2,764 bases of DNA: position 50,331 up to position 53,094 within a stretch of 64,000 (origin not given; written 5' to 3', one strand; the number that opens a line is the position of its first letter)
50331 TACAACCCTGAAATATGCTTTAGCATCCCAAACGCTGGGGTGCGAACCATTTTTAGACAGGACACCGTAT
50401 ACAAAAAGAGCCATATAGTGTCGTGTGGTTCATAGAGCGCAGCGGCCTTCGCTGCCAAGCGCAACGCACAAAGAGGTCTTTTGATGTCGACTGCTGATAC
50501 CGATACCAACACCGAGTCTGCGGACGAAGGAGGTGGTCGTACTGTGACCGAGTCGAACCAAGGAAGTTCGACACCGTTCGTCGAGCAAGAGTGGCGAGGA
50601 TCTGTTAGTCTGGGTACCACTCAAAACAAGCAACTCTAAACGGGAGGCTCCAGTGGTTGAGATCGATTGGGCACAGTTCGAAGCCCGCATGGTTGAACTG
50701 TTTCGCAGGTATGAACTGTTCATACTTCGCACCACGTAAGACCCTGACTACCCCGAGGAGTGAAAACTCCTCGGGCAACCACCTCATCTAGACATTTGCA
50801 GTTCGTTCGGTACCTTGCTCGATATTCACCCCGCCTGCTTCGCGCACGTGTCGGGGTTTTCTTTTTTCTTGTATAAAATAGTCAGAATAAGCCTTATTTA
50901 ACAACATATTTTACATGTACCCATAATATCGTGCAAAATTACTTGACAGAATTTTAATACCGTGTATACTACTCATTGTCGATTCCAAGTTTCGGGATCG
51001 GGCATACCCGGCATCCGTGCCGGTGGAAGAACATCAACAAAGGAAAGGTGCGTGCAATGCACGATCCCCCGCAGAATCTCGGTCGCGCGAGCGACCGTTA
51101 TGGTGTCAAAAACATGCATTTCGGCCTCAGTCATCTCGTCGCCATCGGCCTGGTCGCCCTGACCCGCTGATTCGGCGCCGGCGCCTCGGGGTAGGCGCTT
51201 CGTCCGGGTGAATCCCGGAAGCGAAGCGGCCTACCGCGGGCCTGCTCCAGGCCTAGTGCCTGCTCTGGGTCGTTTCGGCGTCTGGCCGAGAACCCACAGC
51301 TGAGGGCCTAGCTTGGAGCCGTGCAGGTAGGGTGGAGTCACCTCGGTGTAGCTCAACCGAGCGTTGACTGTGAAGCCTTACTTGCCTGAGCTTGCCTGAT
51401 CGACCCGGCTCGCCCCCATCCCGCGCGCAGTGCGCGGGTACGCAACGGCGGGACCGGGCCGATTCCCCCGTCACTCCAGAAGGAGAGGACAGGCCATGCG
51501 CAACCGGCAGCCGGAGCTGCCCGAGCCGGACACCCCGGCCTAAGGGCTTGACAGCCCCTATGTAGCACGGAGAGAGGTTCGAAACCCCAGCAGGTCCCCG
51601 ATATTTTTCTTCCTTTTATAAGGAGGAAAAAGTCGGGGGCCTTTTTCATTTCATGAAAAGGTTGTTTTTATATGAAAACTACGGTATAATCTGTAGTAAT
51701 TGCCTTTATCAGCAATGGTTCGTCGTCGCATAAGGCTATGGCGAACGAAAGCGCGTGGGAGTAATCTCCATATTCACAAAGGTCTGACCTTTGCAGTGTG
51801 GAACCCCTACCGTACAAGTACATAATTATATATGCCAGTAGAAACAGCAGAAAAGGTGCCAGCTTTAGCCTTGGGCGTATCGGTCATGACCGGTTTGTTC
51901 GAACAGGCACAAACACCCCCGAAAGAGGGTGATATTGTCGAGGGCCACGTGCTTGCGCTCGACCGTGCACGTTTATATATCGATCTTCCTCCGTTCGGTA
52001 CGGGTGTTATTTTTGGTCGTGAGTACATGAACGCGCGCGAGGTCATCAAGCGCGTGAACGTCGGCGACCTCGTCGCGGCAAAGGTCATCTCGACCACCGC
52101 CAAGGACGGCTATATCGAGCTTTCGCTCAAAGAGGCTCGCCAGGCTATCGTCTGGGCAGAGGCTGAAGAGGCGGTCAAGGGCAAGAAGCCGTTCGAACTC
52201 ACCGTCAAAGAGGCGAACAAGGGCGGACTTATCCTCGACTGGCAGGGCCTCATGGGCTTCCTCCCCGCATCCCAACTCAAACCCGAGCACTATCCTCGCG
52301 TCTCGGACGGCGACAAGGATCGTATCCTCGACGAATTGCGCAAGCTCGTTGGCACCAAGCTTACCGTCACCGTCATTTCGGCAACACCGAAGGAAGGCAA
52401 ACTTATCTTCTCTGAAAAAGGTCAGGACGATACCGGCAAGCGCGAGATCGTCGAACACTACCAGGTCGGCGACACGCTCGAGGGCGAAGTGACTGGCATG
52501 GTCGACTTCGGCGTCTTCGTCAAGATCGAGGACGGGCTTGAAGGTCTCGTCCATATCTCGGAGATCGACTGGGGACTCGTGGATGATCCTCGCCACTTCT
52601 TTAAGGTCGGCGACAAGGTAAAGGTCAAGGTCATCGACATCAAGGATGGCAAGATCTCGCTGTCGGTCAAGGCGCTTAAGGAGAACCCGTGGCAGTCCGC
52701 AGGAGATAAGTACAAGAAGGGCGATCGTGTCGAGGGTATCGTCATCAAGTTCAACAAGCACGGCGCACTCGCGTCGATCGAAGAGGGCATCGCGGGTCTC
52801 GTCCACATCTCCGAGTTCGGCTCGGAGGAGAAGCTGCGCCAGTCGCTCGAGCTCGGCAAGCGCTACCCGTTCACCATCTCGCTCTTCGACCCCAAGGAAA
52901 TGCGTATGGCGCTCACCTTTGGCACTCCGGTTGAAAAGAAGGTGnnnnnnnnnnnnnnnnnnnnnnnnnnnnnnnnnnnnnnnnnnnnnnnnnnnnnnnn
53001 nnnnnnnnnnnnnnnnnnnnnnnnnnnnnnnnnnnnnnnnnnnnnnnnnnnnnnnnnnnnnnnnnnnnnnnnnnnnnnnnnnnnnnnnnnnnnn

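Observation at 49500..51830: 2.3-kb ORF-poor, highly structured region with three successive plus-strand intrinsic terminators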

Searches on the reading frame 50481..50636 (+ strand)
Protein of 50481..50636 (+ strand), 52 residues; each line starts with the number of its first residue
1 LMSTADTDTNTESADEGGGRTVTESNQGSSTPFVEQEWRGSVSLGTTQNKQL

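Call 9: search_protein_families(library=pfam, proteins=[window:50481-50636:+], max_evalue=1)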
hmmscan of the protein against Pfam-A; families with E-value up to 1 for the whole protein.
window:50481-50636:+ (52 aa): 0 families

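Call 53: search_protein_representatives(protein=window:50484-50636:+)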
Query: 51 residues. Proteins with E-value up to 0.001 (for the whole library): 3; up to 1e-10: 1; up to 1e-30: 0. The best 3 are listed.
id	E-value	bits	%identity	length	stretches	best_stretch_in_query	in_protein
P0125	3.7e-15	70.2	82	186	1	1-50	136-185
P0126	2.8e-09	52.1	67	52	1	6-51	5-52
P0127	6.8e-04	35.5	57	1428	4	26-44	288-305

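Call 55: find_encoding_contigs(protein=P0125, flank=6000, max_places=6)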
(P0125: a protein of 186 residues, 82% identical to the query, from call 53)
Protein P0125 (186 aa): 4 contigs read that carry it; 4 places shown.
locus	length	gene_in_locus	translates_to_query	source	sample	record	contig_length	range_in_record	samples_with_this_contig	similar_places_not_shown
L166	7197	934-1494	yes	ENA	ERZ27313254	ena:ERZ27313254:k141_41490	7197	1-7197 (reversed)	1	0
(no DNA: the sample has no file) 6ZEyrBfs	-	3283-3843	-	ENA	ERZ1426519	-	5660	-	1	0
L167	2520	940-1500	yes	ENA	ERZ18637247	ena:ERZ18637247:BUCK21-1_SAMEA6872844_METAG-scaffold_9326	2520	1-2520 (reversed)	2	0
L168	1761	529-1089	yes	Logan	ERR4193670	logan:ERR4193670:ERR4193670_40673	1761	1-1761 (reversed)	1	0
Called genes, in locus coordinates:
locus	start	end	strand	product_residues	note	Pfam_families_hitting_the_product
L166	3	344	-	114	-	?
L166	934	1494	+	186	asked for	-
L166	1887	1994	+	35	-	-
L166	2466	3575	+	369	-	PF00575:S1 (weak), PF23459:S1_RRP5 (faint), PF21543:CvfB_2nd (faint), PF00575:S1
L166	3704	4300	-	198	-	PF01195:Pept_tRNA_hydro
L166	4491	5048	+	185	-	PF10502:Peptidase_S26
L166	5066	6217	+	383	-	PF03129:HGTP_anticodon (faint)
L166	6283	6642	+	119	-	-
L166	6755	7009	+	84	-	-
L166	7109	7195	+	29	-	?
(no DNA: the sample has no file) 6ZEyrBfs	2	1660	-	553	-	?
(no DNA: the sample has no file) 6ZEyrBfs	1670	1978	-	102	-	-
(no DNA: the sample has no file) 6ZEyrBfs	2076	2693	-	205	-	PF13483:Lactamase_B_3, PF12706:Lactamase_B_2 (faint)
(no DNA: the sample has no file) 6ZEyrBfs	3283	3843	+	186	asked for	-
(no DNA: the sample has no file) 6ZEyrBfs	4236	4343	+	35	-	-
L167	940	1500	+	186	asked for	-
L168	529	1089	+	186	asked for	-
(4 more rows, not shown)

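Call 56: find_encoding_contigs(protein=P0126, flank=6000, max_places=6)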
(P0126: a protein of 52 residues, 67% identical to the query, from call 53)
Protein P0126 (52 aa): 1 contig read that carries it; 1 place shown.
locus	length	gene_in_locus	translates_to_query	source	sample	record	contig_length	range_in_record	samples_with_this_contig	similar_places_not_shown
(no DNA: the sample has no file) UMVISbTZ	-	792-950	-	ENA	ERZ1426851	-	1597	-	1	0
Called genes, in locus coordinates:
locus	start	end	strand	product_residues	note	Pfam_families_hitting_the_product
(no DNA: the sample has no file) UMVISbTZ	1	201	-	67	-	?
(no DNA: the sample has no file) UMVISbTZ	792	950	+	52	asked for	-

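Call 75: search_protein_families(library=ncbifam, proteins=[window:50484-50636:+], max_evalue=1)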
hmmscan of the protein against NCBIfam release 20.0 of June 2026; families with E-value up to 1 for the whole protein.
window:50484-50636:+ (51 aa): 0 families

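Call 76: search_protein_families(library=padloc, proteins=[window:50484-50636:+], max_evalue=1)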
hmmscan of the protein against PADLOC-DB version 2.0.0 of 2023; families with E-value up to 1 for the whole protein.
window:50484-50636:+ (51 aa): 0 families

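Call 93: find_related_loci(query=window:50484-50636:+, collection=viral_contigs, flank=3000)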
Query window:50484-50636:+ (51 aa) in viral_contigs; peptide patterns used: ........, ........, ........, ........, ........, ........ (x = any residue, [..] = any of these).
12 stretches matched a pattern, but none encodes a relative of the query by tblastn (E <= 1e-3).

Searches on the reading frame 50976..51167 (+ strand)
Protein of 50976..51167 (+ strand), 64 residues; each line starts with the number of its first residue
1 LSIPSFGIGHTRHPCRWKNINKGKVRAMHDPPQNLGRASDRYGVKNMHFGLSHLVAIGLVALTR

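Call 9: search_protein_families(library=pfam, proteins=[window:50976-51167:+], max_evalue=1)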
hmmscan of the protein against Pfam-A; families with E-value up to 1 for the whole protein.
window:50976-51167:+ (64 aa): 0 families

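Call 50: find_homologous_proteins(query=window:50976-51167:+, max_evalue=10)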
Query window:50976-51167:+ (64 aa): 1 proteins with E <= 10 among 1 candidates.
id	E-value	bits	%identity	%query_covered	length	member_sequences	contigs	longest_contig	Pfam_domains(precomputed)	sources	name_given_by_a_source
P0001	7.8e-16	75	100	58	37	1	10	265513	-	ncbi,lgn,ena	-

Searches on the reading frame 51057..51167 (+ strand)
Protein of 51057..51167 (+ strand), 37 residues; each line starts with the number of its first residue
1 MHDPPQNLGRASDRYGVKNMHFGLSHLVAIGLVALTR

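Call 34: list_cluster_members(proteins=[window:51057-51167:+, window:49929-50111:+, window:49544-49732:-, window:51356-51649:-, window:50484-50636:+, window:49640-49747:+, window:49515-49895:-, window:50282-50620:-, window:50143-50415:+, window:49847-50143:-])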
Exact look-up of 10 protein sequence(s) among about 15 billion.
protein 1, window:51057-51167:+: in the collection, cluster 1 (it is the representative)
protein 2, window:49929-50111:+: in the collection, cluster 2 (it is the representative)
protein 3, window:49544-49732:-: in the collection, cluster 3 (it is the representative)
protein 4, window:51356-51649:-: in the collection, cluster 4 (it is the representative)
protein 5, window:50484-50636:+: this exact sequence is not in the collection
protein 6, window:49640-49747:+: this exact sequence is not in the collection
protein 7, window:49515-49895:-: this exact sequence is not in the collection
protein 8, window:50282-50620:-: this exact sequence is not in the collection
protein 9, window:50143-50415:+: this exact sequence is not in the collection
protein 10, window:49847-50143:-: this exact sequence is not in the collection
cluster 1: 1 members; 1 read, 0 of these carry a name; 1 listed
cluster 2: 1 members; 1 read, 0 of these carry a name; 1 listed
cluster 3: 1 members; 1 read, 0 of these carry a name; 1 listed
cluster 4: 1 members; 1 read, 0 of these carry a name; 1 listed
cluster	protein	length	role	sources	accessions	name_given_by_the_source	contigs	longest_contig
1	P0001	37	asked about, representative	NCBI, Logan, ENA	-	-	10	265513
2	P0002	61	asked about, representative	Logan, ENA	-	-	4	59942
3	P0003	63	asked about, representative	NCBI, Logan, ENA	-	-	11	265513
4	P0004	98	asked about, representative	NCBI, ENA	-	-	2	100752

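Call 75: search_protein_families(library=ncbifam, proteins=[window:51057-51167:+], max_evalue=1)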
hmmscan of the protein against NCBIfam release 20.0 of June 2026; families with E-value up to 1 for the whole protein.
window:51057-51167:+ (37 aa): 0 families

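Call 76: search_protein_families(library=padloc, proteins=[window:51057-51167:+], max_evalue=1)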
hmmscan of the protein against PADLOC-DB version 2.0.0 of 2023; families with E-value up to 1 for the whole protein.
window:51057-51167:+ (37 aa): 0 families

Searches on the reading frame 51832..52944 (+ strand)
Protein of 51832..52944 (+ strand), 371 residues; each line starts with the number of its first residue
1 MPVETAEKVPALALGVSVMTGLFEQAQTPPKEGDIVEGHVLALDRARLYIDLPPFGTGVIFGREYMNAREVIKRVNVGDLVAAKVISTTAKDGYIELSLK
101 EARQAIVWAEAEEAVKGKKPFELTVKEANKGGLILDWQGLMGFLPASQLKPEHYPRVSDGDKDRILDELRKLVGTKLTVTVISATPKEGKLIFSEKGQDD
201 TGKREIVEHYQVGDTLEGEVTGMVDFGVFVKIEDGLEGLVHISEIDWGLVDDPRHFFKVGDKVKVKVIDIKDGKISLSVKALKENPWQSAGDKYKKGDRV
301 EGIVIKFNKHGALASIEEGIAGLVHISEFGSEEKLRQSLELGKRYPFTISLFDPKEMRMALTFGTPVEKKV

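Call 8: find_related_loci(query=window:51832-52944:+, collection=genome_contigs, flank=10000)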
Query window:51832-52944:+ (371 aa) in genome_contigs; peptide patterns used: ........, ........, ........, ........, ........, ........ (x = any residue, [..] = any of these).
195 stretches matched a pattern; 87 encode a relative of the query (tblastn E <= 1e-3); the best 80 are kept; 77 distinct loci.
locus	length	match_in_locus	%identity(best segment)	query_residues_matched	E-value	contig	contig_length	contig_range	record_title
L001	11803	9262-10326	92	16-371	0e+0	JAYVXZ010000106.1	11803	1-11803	MAG: Candidatus Adlerbacteria bacterium isolate GL85_DN_metabinner_53 GL85_DN_metabinner_53_105, whole genome shotgun se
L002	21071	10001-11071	90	13-369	0e+0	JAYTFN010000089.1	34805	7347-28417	MAG: Candidatus Adlerbacteria bacterium isolate GFS_2183 GFS_2183_88, whole genome shotgun sequence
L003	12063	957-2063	88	1-369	0e+0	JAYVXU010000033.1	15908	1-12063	MAG: Candidatus Adlerbacteria bacterium isolate GL85_DN_metabinner_15 GL85_DN_metabinner_15_32, whole genome shotgun seq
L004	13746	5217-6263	87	15-363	0e+0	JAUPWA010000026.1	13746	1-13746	MAG: Patescibacteria group bacterium isolate erpe_2018_sw_42hr_WHONDRS-SW48-000099_B_bin.61 scaffold_441004, whole genom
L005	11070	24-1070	87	15-363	0e+0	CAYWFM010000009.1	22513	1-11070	MAG TPA_asm: uncultured Candidatus Saccharibacteria bacterium isolate SRP278252_co1_808 genome assembly, contig: NODE_37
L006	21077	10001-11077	83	6-364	0e+0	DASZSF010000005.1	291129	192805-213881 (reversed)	MAG TPA_asm: Candidatus Paceibacterota bacterium isolate SMAG_U6043 k141_12815, whole genome shotgun sequence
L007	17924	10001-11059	84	17-369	0e+0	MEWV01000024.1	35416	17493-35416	MAG: Candidatus Adlerbacteria bacterium RIFCSPHIGHO2_02_FULL_54_18 rifcsphigho2_02_scaffold_8998, whole genome shotgun s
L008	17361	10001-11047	85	17-365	0e+0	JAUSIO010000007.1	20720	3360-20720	MAG: bacterium isolate E14_metabat.bin.253 E14_k141_35962, whole genome shotgun sequence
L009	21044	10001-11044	84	17-364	0e+0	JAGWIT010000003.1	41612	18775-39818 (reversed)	MAG: Patescibacteria group bacterium isolate REEB120 contig-150_906, whole genome shotgun sequence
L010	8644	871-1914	84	16-363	0e+0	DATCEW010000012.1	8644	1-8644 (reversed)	MAG TPA_asm: Candidatus Paceibacterota bacterium isolate SMAG_U7764 k141_4011, whole genome shotgun sequence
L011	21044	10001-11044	83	17-364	0e+0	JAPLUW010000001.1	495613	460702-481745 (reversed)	MAG: Candidatus Adlerbacteria bacterium isolate LacPavin_0818_WC45_MAG_49_12 LacPavin_0818_WC45_scaffold_276048, whole g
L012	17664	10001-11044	84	16-363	0e+0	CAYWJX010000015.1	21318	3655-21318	MAG TPA_asm: uncultured Candidatus Saccharibacteria bacterium isolate binchicken_co3_505 genome assembly, contig: NODE_7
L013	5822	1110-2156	83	16-364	0e+0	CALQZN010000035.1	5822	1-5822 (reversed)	MAG: Candidatus Nomurabacteria bacterium isolate MoH-23oct19-148 genome assembly, contig: MoH-23oct19-C24730, whole geno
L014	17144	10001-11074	80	5-363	0e+0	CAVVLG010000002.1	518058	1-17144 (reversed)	MAG: Candidatus Adlerbacteria bacterium isolate MFD09222.bin.1.2 genome assembly, contig: contig_36000, whole genome sho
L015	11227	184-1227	84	16-363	0e+0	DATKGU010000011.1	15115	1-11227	MAG TPA_asm: Candidatus Paceibacterota bacterium isolate SMAG_U14559 k141_53667, whole genome shotgun sequence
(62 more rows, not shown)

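Call 9: search_protein_families(library=pfam, proteins=[window:51832-52944:+], max_evalue=1)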
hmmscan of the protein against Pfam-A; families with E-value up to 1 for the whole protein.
window:51832-52944:+ (371 aa): 7 families
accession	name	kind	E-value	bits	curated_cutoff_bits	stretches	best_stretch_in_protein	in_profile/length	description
PF00575.29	S1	-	3.6e-39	133.4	22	4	211-280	3-74/74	S1 RNA binding domain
PF23459.1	S1_RRP5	-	5.7e-09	36.9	27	2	294-330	1-37/72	RRP5 S1 domain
PF21543.3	CvfB_2nd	-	3.4e-06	27.3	27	1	233-280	35-75/76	Virulence regulatory factor CvfB, second domain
PF13509.12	S1_2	-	0.0038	17.8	21.8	0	213-247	2-36/61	S1 domain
PF24685.1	OB_RRP5_4th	-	0.0042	17.5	31.5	1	236-271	37-72/92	RRP5 OB-fold domain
PF02599.21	CsrA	-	0.011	16.1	27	1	258-283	13-38/53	Global regulator protein family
PF24682.1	OB_RRP5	-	0.026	14.7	27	0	67-114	6-51/90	RRP5 OB-fold domain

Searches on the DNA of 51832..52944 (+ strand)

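Call 43: search_rna_families(sources=[L010, L013, L031, L044, L047, L053, L056, L070, L073, L074, L001, L004, L033, L034, L041], threshold=gathering)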
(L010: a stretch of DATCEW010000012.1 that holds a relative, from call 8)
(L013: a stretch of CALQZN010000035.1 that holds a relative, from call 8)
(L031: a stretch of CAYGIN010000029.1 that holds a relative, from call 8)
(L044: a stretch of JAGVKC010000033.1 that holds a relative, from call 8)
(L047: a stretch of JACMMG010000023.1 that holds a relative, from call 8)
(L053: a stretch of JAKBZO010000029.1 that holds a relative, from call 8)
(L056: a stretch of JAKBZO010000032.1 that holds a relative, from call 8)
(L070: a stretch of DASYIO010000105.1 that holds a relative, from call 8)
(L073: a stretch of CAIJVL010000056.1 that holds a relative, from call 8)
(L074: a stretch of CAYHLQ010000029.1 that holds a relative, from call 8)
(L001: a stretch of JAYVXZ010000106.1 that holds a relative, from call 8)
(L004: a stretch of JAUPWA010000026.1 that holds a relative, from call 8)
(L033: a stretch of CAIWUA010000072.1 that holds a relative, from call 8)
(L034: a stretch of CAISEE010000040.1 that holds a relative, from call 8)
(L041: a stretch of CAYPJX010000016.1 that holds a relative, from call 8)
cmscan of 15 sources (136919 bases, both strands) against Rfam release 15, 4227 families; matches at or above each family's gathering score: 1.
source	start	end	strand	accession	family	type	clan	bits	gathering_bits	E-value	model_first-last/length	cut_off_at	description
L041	13822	13908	+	RF00005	tRNA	Gene; tRNA;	CL00001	59.1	29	6.5e-10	1-71/71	no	tRNA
